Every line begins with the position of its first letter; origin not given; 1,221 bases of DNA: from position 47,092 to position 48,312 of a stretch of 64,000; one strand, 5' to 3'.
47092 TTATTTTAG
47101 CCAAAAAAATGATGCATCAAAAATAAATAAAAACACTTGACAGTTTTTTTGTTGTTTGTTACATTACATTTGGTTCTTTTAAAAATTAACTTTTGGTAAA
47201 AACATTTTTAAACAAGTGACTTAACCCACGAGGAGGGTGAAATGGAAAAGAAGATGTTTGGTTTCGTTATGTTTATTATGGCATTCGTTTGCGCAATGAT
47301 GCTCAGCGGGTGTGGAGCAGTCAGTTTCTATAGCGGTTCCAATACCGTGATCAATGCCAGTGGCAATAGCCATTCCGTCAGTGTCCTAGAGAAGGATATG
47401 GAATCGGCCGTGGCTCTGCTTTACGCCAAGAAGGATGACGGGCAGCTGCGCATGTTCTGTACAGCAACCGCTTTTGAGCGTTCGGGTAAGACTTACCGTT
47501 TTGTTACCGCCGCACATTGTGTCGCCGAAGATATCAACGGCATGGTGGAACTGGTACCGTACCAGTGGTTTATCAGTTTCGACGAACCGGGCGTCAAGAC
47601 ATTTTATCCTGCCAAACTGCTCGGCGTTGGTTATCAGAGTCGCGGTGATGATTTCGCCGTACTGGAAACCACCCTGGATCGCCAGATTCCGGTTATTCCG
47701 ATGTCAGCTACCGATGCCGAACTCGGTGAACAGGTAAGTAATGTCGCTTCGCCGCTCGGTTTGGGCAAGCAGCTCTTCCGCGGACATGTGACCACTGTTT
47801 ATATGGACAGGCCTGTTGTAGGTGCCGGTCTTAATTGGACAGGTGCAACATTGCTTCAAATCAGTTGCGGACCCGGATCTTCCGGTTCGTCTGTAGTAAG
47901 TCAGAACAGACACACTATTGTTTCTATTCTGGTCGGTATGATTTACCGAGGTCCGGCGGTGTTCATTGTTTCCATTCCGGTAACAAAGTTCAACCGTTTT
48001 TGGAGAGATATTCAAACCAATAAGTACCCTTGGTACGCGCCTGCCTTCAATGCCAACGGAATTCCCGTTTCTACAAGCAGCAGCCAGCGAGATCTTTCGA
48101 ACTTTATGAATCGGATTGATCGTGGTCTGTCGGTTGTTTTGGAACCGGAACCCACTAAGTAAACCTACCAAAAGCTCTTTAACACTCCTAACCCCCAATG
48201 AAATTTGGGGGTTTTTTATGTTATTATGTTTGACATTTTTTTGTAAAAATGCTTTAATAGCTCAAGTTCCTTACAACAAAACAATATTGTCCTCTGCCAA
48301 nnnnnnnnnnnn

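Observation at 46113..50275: Array of four consecutive paralogous secreted trypsin-like serine proteases with individual ribosome-binding sites and terminators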

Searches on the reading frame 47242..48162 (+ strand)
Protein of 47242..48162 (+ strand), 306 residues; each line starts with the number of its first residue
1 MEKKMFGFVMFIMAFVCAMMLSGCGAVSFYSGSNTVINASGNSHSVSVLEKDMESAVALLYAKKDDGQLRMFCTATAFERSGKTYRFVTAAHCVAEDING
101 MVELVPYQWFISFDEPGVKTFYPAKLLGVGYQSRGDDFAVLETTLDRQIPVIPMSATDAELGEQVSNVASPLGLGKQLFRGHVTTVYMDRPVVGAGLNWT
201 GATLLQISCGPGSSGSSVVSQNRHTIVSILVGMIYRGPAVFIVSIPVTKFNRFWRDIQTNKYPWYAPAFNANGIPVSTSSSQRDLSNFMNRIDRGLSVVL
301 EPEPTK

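Call 3: search_protein_families(library=pfam, proteins=[window:47242-48162:+], max_evalue=0.1)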
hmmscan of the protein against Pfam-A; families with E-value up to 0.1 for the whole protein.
window:47242-48162:+ (306 aa): 2 families
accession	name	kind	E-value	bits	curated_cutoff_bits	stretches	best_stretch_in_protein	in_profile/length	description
PF13365.12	Trypsin_2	-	2.4e-12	48.2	27.6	1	83-222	8-138/144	Trypsin-like peptidase domain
PF00089.32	Trypsin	-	0.019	15.2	20.6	1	86-233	36-194/220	Trypsin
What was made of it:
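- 47137..48213 (+): P2 unit. Promoter 47137-47165, leader box 47173-47179, SD 47230-47236, CDS 47242-48162 (306 aa), terminator 48190-48213. Lipoprotein signal (LSGC). His92/Asp137/Ser214. This is the family-typical member, 45-67% identical to single-copy orthologues elsewhere. GC is 0.49 against about 0.36 for the surrounding DNA. Trypsin_2 2.4e-12 (call 3).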

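Call 10: find_homologous_proteins(query=window:47242-48162:+, max_evalue=0.001)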
Query window:47242-48162:+ (306 aa): 180 proteins with E <= 0.001 among 7352 candidates; the best 120 are listed.
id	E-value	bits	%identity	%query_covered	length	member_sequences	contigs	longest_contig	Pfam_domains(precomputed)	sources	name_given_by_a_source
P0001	1.3e-203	693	100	100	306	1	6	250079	PF13365.13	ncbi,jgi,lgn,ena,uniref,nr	ncbi:MAG: hypothetical protein COU29_03635 [Candidatus Magasanikbacteria bacterium CG10_big_fil_rev_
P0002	3.4e-130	452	67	98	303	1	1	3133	PF13365.13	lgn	-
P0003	3.3e-116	406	61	99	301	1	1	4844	PF13365.13,PF00089.33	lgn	-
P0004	2.8e-93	330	68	72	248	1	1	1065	PF13365.13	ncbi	-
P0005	6.7e-83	296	61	71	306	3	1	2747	PF13365.13,PF00089.33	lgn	-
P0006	2.3e-82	295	54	81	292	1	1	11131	PF13365.13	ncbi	-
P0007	1.6e-81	292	52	86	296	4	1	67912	PF13365.13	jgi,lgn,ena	-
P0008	1.6e-81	292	50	93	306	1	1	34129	PF13365.13,PF00089.33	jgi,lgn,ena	-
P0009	1.7e-81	292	53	87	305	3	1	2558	PF13365.13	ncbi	-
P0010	4.0e-81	291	53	84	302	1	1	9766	PF13365.13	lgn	-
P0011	2.0e-80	288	51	90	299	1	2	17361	PF13365.13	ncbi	-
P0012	8.5e-80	286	49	92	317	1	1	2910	PF13365.13,PF00089.33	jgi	jgi:hypothetical protein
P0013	2.1e-79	285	49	97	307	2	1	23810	PF13365.13,PF00089.33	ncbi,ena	-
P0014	4.1e-79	284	57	76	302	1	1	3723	PF13365.13,PF00089.33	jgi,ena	-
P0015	1.5e-78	282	53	83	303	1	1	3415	PF13365.13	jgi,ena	-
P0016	8.2e-78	280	53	84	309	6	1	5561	PF13365.13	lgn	-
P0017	1.1e-77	279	49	91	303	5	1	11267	PF13365.13,PF00089.33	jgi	-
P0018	1.2e-77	279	52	79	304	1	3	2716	PF13365.13,PF00089.33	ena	-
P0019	1.3e-77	279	51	86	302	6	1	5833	PF13365.13,PF00089.33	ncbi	-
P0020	1.7e-77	279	56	81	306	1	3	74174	PF13365.13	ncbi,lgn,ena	-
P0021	4.1e-77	277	56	78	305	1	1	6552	PF13365.13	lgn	-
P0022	7.0e-77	277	55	74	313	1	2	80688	PF13365.13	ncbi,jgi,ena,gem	ncbi:MAG: trypsin-like peptidase domain-containing protein [Patescibacteria group bacterium]|jgi:hyp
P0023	9.2e-77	276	49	94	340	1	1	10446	PF13365.13,PF00089.33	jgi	jgi:hypothetical protein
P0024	2.6e-76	275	52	84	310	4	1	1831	PF13365.13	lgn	-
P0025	2.7e-76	275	48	91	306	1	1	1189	PF13365.13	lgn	-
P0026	2.4e-75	272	57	72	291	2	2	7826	PF13365.13,PF00089.33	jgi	jgi:S1-C subfamily serine protease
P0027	3.4e-75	271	56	71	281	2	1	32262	PF13365.13,PF00089.33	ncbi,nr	ncbi:MAG TPA: trypsin-like peptidase domain-containing protein [Candidatus Eisenbacteria bacterium]|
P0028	1.6e-74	269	53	72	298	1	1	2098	PF13365.13,PF00089.33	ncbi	-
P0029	2.4e-74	268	49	84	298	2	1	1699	PF13365.13,PF00089.33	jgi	jgi:S1-C subfamily serine protease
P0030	3.4e-73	265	53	75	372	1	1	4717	PF13365.13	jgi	jgi:hypothetical protein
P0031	4.8e-73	264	48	85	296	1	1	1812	PF13365.13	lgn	-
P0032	9.5e-73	263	54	74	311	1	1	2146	PF13365.13,PF00089.33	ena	-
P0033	1.2e-72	263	52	75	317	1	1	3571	PF13365.13,PF00089.33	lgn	-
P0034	2.4e-72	262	48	85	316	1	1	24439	PF13365.13,PF00089.33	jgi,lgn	jgi:hypothetical protein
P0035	2.5e-72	262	53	72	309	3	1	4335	PF13365.13,PF00089.33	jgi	-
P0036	3.5e-72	261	49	85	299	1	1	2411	PF13365.13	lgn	-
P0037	4.5e-72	261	50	79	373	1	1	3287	PF13365.13,PF00089.33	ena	-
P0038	1.0e-71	260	54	74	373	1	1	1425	PF13365.13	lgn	-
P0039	1.5e-71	259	53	72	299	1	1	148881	PF13365.13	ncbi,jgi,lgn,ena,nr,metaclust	ncbi:hypothetical protein AMJ57_00830 [Parcubacteria bacterium SG8_24]|nr:MAG: hypothetical protein 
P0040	1.5e-71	259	48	80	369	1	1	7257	PF13365.13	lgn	-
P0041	1.5e-71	259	50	85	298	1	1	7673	PF13365.13,PF00089.33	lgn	-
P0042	2.7e-71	258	53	72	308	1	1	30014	PF13365.13,PF00089.33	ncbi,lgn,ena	-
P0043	4.5e-71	258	52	75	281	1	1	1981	PF13365.13,PF00089.33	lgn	-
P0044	6.3e-71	257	46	98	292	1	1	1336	PF13365.13,PF00089.33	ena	-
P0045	7.4e-71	257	50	82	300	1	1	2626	PF13365.13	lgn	-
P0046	2.6e-70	255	46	84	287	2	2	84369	PF13365.13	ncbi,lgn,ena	-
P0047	6.3e-70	254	50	82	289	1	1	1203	PF13365.13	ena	-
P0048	2.3e-69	252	48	85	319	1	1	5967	PF13365.13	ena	-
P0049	5.0e-69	251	51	73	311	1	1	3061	PF13365.13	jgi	jgi:hypothetical protein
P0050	1.4e-68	249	47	84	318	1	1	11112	PF13365.13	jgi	jgi:hypothetical protein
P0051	1.8e-68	249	42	95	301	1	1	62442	PF13365.13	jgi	jgi:hypothetical protein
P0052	1.5e-67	246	51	74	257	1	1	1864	PF13365.13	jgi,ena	-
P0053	5.5e-67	244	47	84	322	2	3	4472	PF13365.13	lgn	-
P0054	9.1e-67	243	49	82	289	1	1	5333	PF13365.13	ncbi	-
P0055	4.2e-66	241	46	83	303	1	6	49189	PF13365.13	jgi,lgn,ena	-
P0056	1.9e-65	239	46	87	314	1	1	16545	PF13365.13,PF00089.33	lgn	-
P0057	3.3e-63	232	44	84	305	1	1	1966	PF13365.13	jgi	jgi:hypothetical protein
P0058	5.1e-63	231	51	69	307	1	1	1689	PF13365.13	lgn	-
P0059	8.2e-63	230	49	73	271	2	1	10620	PF13365.13,PF00089.33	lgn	-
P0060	1.3e-62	230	50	72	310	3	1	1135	PF13365.13,PF00089.33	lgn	-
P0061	3.8e-62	228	46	76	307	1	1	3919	PF13365.13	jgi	-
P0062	4.6e-61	225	51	69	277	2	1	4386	PF13365.13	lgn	-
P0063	1.9e-60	223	46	77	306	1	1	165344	PF13365.13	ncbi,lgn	-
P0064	3.5e-60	222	47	75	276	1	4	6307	PF13365.13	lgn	-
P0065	4.9e-58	215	44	84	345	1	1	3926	PF13365.13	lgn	-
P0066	1.5e-57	213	48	69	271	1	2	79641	PF13365.13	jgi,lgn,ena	jgi:hypothetical protein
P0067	1.0e-55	207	48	68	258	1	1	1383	PF13365.13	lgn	-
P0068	1.1e-54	204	45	76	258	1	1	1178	PF13365.13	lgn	-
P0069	3.4e-54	202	45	68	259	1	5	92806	PF13365.13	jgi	jgi:hypothetical protein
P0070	5.3e-54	202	43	70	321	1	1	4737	PF13365.13,PF00089.33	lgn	-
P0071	1.2e-53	200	46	68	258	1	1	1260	PF13365.13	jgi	jgi:hypothetical protein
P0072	4.2e-53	199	45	69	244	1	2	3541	PF13365.13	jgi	jgi:S1-C subfamily serine protease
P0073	1.8e-52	197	44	76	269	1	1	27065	PF13365.13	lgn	-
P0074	6.3e-52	195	45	72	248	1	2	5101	PF13365.13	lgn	-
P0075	3.4e-51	192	41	86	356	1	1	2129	PF13365.13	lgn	-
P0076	3.9e-51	192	45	69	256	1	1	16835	PF13365.13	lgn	-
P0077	5.0e-51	192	44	71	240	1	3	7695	PF13365.13,PF00089.33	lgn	-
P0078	7.4e-51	191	41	79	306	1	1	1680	PF13365.13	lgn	-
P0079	1.1e-50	191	44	69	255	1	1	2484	PF13365.13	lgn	-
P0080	1.2e-50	191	44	71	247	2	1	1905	PF13365.13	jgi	jgi:S1-C subfamily serine protease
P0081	2.8e-50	189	42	76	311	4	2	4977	PF13365.13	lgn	-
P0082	4.2e-50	189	45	70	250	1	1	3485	PF13365.13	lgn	-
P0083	5.7e-50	188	45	71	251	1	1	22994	PF13365.13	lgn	-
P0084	7.9e-50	188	42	85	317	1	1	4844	PF13365.13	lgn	-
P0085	1.2e-49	187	44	71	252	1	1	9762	PF13365.13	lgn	-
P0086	1.5e-49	187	45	69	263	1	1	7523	PF13365.13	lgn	-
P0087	7.9e-49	185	43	73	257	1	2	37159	PF13365.13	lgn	-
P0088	8.7e-49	184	40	86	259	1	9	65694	PF13365.13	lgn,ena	-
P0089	9.5e-49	184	43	70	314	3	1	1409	PF13365.13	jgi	-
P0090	1.4e-48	184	43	70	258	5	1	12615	PF13365.13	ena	-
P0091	1.5e-48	184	41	75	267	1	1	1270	PF13365.13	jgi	jgi:hypothetical protein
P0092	2.0e-48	183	44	75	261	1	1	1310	PF13365.13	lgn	-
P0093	3.2e-48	183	41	75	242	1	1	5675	PF13365.13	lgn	-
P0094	4.3e-48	182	42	81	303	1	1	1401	PF13365.13,PF00089.33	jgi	jgi:hypothetical protein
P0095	4.9e-48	182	42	71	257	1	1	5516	PF13365.13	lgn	-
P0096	6.6e-48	182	46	69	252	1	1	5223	PF13365.13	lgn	-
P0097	1.2e-47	181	46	70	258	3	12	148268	PF13365.13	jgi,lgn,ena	-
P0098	1.3e-47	181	41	83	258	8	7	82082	PF13365.13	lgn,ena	-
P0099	3.5e-47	179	42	69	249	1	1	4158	PF13365.13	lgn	-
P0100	4.2e-47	179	45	69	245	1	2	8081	PF13365.13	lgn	-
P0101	8.1e-47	178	41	72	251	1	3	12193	PF13365.13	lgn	-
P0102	1.6e-46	177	39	75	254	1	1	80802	PF13365.13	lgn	-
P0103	6.5e-46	175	44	70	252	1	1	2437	PF13365.13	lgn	-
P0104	7.3e-46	175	42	69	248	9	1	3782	PF13365.13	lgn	-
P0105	1.1e-45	174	41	74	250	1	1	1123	PF13365.13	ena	-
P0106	1.2e-45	174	41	72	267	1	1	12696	PF13365.13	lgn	-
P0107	3.5e-45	173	41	77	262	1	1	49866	PF13365.13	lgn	-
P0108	8.8e-45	171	41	73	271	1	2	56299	PF13365.13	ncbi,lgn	-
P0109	9.2e-45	171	40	74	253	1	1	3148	PF13365.13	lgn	-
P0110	2.7e-44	170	40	75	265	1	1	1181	PF13365.13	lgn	-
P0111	3.8e-44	169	40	75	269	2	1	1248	PF13365.13,PF00089.33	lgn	-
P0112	5.1e-44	169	40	73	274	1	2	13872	PF13365.13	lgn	-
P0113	6.2e-44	168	42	71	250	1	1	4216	PF13365.13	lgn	-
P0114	6.6e-44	168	39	73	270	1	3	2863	PF13365.13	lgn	-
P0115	7.4e-44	168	41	72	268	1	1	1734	PF13365.13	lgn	-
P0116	1.2e-43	168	43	72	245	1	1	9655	PF13365.13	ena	-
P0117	1.6e-43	167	41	71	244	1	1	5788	PF13365.13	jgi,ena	jgi:hypothetical protein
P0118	1.6e-43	167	43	72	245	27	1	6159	PF13365.13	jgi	-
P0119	1.8e-43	167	41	70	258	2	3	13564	PF13365.13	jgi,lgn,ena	jgi:S1-C subfamily serine protease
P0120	1.8e-43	167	43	69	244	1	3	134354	PF13365.13,PF00089.33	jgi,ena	jgi:hypothetical protein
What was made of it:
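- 47137..48213 (+): Homologues (call 10).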

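Call 17: find_related_loci(query=A2, collection=genome_contigs, flank=10000)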
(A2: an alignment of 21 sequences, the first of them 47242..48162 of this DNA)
Query A2 (306 aa) in genome_contigs; peptide patterns used: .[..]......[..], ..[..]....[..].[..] (x = any residue, [..] = any of these).
35 stretches matched a pattern; 11 encode a relative of the query (tblastn E <= 1e-3); 11 distinct loci.
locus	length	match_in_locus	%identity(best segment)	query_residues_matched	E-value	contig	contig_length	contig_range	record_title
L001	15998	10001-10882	49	9-301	8e-84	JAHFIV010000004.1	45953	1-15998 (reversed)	MAG: bacterium isolate nzgw370 NODE_344_length_45954_cov_3.444723, whole genome shotgun sequence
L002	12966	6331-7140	51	2-277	4e-80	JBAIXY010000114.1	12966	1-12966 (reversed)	MAG: Vicinamibacterales bacterium isolate bin_279 c_000004667942, whole genome shotgun sequence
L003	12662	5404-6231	50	14-292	1e-78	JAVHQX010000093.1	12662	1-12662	MAG: Patescibacteria group bacterium isolate WB02no13_65_8 NODE_2584_length_12662_cov_4.965337, whole genome shotgun seq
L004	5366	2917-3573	60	49-265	1e-77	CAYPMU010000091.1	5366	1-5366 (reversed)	MAG TPA_asm: uncultured Gammaproteobacteria bacterium isolate SRP319275_co4_91 genome assembly, contig: NODE_12808_lengt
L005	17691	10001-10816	46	3-273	3e-77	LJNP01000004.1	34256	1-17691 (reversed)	MAG: Parcubacteria bacterium SG8_24 WOR_8-12_706, whole genome shotgun sequence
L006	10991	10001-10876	48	9-304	3e-72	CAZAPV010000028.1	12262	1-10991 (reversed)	MAG TPA_asm: uncultured Gammaproteobacteria bacterium isolate SRP193066_co2_451 genome assembly, contig: NODE_2702_lengt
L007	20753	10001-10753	51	9-265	3e-75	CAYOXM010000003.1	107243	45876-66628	MAG TPA_asm: uncultured Gammaproteobacteria bacterium isolate SRP237561_co1_396 genome assembly, contig: NODE_232_length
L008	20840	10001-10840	49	14-290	3e-77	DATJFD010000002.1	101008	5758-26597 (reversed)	MAG TPA_asm: Candidatus Binatia bacterium isolate SMAG_U15450 k141_4618091, whole genome shotgun sequence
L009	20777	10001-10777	46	43-302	7e-78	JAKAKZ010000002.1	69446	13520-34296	MAG: bacterium isolate WY5.bin104 NODE_586_length_69446_cov_1.761537, whole genome shotgun sequence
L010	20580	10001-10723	35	55-285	5e-41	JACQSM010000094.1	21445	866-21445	MAG: Candidatus Uhrbacteria bacterium isolate NC_groundwater_1385_Ag_S-0.2um_61_26 S_p2_S4_coassembly_k141_3721301, whol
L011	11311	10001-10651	37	35-257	1e-35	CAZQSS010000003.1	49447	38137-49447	MAG TPA_asm: uncultured Gammaproteobacteria bacterium isolate binchicken_co248_149 genome assembly, contig: NODE_509_len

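Call 19: find_encoding_contigs(protein=P0003, flank=5000, max_places=4)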
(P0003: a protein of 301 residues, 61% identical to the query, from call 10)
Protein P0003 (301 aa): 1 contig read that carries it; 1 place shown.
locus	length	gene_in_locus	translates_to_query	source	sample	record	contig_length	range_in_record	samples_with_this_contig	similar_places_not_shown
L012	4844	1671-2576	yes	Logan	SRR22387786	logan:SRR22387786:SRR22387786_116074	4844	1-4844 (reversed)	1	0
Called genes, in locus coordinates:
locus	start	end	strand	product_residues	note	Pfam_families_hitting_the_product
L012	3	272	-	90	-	?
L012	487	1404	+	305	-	PF13365:Trypsin_2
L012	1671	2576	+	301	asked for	PF00089:Trypsin (weak), PF13365:Trypsin_2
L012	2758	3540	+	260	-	-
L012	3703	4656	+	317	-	PF13365:Trypsin_2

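Call 24: search_protein_families(library=ncbifam, proteins=[window:47242-48162:+], max_evalue=0.01)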
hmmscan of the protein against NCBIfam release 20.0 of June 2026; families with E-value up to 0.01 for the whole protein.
window:47242-48162:+ (306 aa): 0 families

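Call 25: search_protein_families(library=padloc, proteins=[window:47242-48162:+], max_evalue=0.01)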
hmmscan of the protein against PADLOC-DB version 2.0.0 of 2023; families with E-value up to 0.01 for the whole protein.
window:47242-48162:+ (306 aa): 2 families
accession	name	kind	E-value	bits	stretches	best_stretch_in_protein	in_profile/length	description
PDLC04593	PDC-M35A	-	5.5e-06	24.3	1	59-235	9-183/216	-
PDLC02960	RT-Protease_XI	-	0.0033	14.5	1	42-239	323-492/506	single gene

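Call 35: predict_structure(alignment_id=A2)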
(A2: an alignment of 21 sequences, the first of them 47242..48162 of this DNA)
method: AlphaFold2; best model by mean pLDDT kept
length: 306 residues; sequences in the alignment: 21
mean_pLDDT: 83.4   pTM: 0.79
mean pLDDT of the five models: 83.4, 82.5, 82.3, 80.8, 80.5
residues with pLDDT >= 90: 163; 70-90: 78; 50-70: 41; < 50: 24
segments of 3 or more residues with pLDDT < 50: 26-42, 304-306
pLDDT, mean of each block of 10 residues (from residue 1): 57 68 50 40 75 98 88 97 98 91 89 91 95 94 97 98 97 91 91 77 92 94 98 87 96 96 78 53 74 75 49
secondary structure, 60 per line:
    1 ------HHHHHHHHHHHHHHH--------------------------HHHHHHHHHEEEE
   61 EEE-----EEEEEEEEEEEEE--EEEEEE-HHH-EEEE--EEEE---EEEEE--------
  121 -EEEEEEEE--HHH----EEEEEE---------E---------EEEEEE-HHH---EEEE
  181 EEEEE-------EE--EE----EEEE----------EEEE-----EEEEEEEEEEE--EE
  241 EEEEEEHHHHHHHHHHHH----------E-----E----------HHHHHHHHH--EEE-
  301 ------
elements in order: H7-21 H48-56 E57-63 E69-81 E84-89 E95-98 E101-104 E108-112 E122-129 E139-144 E164-169 E177-185 E203-206 E217-220 E226-236 E239-246 H247-258 H286-294 E297-299
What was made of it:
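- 47137..48213 (+): AF2 pLDDT 83.4 (call 35).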

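Call 38: fold_search(model_id=the predicted structure, library=pdb)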
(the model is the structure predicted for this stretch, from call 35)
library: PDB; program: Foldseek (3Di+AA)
matches with E <= 10: 1159; with E <= 0.001: 466
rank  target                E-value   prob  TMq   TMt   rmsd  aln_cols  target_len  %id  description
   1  3lgv_C                9.1e-12  1.00  0.53  0.76   4.1       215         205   18  H198P mutant of the DegS-deltaPDZ protease (released 2010-08-25)
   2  2qf0_C                1.5e-11  1.00  0.53  0.75   4.3       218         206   16  Structure of the delta PDZ truncation of the DegS protease (released 2007-12-11)
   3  2qf0_F                1.6e-11  1.00  0.53  0.75   4.1       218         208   17  Structure of the delta PDZ truncation of the DegS protease (released 2007-12-11)
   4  3qo6_C                1.8e-11  1.00  0.50  0.47   4.6       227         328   18  Crystal structure analysis of the plant protease Deg1 (released 2011-05-04)
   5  3lgi_A                2.9e-11  1.00  0.54  0.73   3.9       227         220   17  Structure of the protease domain of DegS (DegS-deltaPDZ) at 1.65 A (released 2010-08-25)
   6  3gdv_B                2.9e-11  1.00  0.53  0.56   4.0       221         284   18  Crystal structure of DegS H198P/D320A mutant modified by DFP and in complex with YQF peptide (released 2009-03-31)
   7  2z9i_C                3.2e-11  1.00  0.53  0.62   4.0       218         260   20  Crystal structure of RV0983 from Mycobacterium tuberculosis- Proteolytically active form (released 2008-06-10)
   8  2qf3_B                3.6e-11  1.00  0.51  0.75   4.2       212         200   17  Structure of the delta PDZ truncation of the DegS protease (released 2007-12-11)
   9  3lgv_B                3.6e-11  1.00  0.52  0.74   4.1       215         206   17  H198P mutant of the DegS-deltaPDZ protease (released 2010-08-25)
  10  1y8t_B                5.6e-11  1.00  0.52  0.58   3.9       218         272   19  Crystal Structure of RV0983 from Mycobacterium tuberculosis- Proteolytically active form (released 2005-01-18)
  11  3stj_A                5.9e-11  1.00  0.54  0.55   3.4       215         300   18  Crystal structure of the protease + PDZ1 domain of DegQ from Escherichia coli (released 2011-07-27)
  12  3lgv_F                6.2e-11  1.00  0.52  0.73   4.2       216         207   18  H198P mutant of the DegS-deltaPDZ protease (released 2010-08-25)
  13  1sot_A                6.6e-11  1.00  0.50  0.53   4.8       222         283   16  Crystal Structure of the DegS stress sensor (released 2004-06-08)
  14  3qo6_B                7.0e-11  1.00  0.50  0.47   4.7       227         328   20  Crystal structure analysis of the plant protease Deg1 (released 2011-05-04)
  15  3otp_F                8.7e-11  1.00  0.54  0.44   3.6       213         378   14  Crystal structure of the DegP dodecamer with a model substrate (released 2011-01-19)
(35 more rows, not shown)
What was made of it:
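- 47137..48213 (+): Foldseek DegS/HtrA E about 1e-11, TM about 0.76 (call 38).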
